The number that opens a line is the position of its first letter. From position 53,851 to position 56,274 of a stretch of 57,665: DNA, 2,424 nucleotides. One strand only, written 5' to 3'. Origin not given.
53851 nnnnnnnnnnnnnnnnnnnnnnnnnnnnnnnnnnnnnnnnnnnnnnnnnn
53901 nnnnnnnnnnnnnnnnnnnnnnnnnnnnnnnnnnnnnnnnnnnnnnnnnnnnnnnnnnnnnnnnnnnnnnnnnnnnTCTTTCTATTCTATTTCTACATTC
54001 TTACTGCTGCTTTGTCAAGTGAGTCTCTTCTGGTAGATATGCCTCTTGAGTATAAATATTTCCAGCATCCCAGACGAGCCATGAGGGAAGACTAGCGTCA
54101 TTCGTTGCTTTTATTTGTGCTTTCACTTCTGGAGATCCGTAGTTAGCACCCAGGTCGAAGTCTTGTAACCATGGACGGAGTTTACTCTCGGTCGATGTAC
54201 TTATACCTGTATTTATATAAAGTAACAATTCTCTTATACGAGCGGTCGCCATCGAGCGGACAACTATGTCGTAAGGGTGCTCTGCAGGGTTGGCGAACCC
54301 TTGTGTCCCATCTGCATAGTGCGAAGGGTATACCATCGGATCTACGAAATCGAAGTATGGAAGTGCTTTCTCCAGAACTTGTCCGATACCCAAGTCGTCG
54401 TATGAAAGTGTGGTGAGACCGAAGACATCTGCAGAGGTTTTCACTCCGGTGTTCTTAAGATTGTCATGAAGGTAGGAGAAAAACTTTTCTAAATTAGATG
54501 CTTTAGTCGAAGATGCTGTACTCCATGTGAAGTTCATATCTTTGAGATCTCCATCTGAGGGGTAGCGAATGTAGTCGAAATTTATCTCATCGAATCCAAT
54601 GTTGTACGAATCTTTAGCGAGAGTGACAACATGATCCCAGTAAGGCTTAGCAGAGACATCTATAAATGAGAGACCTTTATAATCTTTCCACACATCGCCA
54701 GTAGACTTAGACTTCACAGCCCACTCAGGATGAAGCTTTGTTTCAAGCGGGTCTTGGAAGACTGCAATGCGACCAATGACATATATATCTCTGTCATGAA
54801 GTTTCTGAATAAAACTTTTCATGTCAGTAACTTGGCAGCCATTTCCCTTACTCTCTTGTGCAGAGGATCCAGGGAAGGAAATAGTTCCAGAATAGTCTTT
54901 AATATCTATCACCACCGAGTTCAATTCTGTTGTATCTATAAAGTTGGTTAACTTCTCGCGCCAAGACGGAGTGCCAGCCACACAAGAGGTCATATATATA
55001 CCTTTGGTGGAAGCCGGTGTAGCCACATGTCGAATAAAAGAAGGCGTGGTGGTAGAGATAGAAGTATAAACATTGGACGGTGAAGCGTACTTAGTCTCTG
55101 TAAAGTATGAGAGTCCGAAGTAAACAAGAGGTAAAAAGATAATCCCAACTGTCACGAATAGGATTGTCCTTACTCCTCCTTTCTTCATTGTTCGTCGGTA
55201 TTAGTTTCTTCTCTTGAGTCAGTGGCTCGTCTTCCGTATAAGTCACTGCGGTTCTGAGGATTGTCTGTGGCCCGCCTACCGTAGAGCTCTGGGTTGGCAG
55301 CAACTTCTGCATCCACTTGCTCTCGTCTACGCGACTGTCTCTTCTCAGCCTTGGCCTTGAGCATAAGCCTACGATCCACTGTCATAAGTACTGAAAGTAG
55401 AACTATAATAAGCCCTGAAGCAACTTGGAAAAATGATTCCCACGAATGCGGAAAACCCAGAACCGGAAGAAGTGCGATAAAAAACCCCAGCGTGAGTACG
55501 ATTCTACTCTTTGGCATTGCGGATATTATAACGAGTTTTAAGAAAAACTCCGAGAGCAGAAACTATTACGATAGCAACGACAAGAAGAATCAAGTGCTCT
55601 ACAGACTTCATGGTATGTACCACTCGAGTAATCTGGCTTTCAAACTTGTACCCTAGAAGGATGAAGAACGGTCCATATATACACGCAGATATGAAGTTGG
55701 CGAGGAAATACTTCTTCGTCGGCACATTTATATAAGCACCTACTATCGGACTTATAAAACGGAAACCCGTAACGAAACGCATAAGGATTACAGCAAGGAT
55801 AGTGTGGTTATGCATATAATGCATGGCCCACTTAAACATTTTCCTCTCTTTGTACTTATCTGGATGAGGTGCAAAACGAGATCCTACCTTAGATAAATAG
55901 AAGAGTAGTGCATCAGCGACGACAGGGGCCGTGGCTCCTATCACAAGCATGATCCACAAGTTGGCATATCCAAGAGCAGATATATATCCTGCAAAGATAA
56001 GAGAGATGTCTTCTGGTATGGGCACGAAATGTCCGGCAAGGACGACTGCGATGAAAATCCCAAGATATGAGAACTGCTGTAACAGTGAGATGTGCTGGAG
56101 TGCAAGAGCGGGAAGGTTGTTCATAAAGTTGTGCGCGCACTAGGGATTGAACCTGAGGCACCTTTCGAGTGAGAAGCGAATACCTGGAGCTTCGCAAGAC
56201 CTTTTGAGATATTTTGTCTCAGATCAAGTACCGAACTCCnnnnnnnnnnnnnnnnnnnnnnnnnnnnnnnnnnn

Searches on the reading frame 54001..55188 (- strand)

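Call 8: search_protein_families(library=pfam, proteins=[window:54001-55188:-])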
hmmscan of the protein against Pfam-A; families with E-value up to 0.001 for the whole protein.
window:54001-55188:- (395 aa): 2 families
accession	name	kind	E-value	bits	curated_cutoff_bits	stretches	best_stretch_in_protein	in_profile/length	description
PF13200.12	DUF4015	-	1.9e-91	306.9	27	1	63-379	1-313/313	Putative glycosyl hydrolase domain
PF14871.12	GHL6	-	2.2e-05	25.1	35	1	85-165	10-87/132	Hypothetical glycosyl hydrolase 6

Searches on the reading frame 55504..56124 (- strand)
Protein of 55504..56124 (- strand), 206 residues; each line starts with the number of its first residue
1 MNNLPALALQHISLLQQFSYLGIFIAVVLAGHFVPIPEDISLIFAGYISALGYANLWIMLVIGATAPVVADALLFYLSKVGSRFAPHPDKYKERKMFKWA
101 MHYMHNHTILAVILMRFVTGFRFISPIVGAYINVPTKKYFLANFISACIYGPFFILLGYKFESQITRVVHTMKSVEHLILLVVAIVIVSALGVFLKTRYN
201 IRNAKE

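Call 34: search_protein_families(library=pfam, proteins=[window:55504-56124:-], max_evalue=0.00001)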
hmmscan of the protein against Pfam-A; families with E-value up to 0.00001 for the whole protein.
window:55504-56124:- (206 aa): 1 family
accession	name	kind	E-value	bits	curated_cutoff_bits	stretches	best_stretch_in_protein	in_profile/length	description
PF09335.16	VTT_dom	-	2.1e-11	44.8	33.9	1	36-159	1-122/123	VTT domain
